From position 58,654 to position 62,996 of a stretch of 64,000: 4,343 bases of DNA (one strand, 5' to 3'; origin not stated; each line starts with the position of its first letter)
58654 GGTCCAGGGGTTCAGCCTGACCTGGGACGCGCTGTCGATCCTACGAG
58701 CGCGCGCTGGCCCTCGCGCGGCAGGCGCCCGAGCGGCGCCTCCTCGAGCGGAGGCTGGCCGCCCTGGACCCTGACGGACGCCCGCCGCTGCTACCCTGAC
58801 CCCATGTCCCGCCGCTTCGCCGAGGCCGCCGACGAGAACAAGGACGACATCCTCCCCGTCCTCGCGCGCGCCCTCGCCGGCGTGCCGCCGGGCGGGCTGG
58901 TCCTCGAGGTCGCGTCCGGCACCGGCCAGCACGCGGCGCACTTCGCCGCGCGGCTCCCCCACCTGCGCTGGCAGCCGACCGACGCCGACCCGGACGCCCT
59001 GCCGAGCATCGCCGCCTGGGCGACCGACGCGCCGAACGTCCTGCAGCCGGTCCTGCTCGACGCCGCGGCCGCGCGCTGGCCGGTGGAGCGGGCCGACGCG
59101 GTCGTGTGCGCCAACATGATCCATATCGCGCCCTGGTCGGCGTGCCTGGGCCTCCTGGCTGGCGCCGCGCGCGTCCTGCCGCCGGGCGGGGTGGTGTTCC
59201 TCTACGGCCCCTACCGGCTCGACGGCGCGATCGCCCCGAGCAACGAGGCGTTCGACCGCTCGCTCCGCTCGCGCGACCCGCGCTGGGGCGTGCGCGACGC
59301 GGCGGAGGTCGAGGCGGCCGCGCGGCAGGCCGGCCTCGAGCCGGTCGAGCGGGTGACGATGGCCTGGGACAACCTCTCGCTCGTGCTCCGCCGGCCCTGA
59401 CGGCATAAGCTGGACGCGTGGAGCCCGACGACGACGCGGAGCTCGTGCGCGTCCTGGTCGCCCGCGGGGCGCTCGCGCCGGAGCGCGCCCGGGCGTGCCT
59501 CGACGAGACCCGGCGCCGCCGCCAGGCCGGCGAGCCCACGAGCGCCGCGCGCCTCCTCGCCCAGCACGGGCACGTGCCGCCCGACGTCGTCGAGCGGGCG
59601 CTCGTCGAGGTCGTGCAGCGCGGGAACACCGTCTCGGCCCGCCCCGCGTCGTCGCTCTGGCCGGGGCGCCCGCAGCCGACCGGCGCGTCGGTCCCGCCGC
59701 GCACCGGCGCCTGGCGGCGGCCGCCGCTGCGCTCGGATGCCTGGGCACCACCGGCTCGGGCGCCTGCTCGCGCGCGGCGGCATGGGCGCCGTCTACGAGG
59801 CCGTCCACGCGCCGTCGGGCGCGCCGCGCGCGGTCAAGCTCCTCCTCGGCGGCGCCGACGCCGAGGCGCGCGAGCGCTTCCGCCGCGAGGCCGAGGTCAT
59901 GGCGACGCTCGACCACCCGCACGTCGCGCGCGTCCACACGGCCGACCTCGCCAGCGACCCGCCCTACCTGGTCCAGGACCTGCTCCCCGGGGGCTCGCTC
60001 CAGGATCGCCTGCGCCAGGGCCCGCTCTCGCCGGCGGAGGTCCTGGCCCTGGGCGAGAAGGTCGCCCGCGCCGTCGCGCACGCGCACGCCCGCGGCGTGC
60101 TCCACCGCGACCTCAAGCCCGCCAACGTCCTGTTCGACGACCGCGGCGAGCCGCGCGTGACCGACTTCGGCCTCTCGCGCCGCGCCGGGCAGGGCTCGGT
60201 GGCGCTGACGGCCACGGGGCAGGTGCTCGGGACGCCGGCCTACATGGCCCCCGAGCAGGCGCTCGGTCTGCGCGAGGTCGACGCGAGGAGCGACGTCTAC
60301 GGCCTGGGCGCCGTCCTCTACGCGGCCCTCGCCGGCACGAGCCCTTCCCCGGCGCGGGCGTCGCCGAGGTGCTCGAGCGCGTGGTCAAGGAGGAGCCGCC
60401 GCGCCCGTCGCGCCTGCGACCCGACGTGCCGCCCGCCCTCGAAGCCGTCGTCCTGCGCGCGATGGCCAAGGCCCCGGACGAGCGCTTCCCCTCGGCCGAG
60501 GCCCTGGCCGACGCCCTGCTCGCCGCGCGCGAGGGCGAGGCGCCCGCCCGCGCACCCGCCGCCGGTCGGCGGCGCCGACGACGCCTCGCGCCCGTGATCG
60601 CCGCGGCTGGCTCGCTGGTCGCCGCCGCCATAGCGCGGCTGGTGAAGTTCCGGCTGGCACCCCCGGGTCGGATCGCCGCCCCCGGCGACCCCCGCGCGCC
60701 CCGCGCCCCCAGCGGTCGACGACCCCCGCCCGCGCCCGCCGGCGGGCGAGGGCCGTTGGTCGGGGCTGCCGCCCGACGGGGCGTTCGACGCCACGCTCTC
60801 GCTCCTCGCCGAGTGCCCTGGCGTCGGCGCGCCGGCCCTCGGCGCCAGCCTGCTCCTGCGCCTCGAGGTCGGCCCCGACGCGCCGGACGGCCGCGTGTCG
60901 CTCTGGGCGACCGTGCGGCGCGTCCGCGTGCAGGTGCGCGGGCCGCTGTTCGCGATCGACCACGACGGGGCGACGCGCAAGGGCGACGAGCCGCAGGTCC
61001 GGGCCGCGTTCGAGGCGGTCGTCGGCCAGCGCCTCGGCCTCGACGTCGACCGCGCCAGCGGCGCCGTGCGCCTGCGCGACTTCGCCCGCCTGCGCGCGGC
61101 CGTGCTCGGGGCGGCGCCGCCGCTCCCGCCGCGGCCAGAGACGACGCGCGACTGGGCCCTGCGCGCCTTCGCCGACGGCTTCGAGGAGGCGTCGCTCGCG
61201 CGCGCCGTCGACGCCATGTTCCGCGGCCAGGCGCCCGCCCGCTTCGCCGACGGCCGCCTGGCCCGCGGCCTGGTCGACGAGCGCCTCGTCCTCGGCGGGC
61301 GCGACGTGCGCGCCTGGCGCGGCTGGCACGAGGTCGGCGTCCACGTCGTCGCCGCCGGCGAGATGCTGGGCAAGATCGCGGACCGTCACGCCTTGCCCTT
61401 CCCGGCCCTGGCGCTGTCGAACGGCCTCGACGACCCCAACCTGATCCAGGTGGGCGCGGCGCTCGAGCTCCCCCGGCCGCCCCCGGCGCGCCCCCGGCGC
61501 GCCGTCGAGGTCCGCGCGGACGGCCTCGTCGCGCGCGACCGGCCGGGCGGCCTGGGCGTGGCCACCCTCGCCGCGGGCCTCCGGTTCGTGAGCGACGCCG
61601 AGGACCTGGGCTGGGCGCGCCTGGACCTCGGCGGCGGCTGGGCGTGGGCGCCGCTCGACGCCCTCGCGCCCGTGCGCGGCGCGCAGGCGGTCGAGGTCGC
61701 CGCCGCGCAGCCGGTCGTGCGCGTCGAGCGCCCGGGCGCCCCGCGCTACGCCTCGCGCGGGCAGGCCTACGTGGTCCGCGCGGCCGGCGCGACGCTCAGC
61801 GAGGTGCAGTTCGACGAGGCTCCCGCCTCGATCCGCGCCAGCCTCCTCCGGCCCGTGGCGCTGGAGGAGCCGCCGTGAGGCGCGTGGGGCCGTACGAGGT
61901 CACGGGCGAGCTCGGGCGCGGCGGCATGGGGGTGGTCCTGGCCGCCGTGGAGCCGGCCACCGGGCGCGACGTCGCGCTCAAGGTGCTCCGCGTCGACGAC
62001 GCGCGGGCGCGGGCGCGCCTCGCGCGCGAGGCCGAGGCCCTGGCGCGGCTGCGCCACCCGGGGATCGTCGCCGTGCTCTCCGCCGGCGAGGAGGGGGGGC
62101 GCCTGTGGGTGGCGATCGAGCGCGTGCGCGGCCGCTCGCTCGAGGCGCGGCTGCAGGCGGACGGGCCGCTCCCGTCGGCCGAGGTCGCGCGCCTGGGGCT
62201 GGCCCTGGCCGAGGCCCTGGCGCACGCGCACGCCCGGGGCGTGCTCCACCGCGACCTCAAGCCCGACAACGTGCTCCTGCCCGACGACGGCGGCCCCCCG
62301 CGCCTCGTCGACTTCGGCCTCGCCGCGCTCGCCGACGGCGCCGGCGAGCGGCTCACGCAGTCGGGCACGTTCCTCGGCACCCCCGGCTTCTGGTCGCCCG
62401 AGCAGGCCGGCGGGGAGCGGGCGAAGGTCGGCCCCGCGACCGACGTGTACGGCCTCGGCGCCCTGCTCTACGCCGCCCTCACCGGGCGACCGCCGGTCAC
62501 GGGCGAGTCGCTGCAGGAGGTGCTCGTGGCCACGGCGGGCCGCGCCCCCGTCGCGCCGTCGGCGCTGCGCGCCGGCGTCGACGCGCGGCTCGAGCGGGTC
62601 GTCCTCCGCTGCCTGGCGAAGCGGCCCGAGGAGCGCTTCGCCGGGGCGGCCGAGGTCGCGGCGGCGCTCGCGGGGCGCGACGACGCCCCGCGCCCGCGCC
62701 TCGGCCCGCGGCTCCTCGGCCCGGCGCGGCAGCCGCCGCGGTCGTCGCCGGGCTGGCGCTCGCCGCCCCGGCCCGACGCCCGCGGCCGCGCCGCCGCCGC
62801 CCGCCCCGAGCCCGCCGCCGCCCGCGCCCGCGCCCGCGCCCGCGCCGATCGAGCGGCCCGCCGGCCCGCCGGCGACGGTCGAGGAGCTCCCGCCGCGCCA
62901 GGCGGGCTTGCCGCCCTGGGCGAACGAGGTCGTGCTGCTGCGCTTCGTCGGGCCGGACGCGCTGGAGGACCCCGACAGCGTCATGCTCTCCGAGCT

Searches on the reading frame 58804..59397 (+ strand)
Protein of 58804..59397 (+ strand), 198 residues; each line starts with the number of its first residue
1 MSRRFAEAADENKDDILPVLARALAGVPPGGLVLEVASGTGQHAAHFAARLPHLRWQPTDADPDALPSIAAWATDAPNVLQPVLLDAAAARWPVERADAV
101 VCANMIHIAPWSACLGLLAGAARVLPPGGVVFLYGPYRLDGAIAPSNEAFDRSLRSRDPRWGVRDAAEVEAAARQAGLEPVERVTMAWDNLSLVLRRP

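Call 87: search_protein_families(library=pfam, max_evalue=0.00001, proteins=[window:58804-59397:+])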
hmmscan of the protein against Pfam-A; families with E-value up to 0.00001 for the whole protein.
window:58804-59397:+ (198 aa): 4 families
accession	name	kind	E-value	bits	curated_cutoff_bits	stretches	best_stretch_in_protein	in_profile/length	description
PF06080.18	DUF938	-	2.7e-64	217.1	27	1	3-197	1-202/202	Protein of unknown function (DUF938)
PF13649.12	Methyltransf_25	-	7.7e-11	43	27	1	33-129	1-97/97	Methyltransferase domain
PF08241.18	Methyltransf_11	-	5e-07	30.7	21.2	1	34-132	1-94/95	Methyltransferase domain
PF08242.18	Methyltransf_12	-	1.6e-06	29.2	30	1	34-131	1-98/98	Methyltransferase domain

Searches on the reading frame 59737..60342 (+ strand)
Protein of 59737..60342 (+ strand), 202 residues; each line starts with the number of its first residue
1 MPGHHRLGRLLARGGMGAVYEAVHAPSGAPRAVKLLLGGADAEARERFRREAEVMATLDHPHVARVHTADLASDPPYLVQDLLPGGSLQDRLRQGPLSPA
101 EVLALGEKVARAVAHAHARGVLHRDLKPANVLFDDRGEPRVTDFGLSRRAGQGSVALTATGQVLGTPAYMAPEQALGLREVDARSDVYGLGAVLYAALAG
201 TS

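Call 87: search_protein_families(library=pfam, max_evalue=0.00001, proteins=[window:59737-60342:+])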
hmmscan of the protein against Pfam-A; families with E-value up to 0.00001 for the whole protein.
window:59737-60342:+ (202 aa): 3 families
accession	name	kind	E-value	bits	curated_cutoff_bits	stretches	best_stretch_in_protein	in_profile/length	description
PF00069.31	Pkinase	-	1.1e-40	140.1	31.7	1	9-201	5-194/263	Protein kinase domain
PF07714.23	PK_Tyr_Ser-Thr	-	1.7e-30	106.6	23.1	1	7-195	3-195/258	Protein tyrosine and serine/threonine kinase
PF01636.29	APH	-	4e-07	30.5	23.2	0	118-147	167-197/239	Phosphotransferase enzyme family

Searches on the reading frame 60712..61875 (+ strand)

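Call 87: search_protein_families(library=pfam, max_evalue=0.00001, proteins=[window:60712-61875:+])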
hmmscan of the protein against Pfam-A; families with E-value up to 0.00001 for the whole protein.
window:60712-61875:+ (388 aa): 1 family
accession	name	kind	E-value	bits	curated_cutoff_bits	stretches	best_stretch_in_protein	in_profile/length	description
PF01476.26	LysM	-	2.3e-06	27.9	20.9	1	211-254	1-43/43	LysM domain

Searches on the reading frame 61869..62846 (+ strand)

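Call 87: search_protein_families(library=pfam, max_evalue=0.00001, proteins=[window:61869-62846:+])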
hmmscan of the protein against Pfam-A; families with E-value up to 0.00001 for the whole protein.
window:61869-62846:+ (326 aa): 3 families
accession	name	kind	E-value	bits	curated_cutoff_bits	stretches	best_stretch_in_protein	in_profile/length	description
PF00069.31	Pkinase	-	1.5e-43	149.6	31.7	1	9-258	1-253/263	Protein kinase domain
PF07714.23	PK_Tyr_Ser-Thr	-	7.5e-23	81.6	23.1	1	12-256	4-248/258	Protein tyrosine and serine/threonine kinase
PF01636.29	APH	-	7.9e-07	29.5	23.2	0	121-156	166-201/239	Phosphotransferase enzyme family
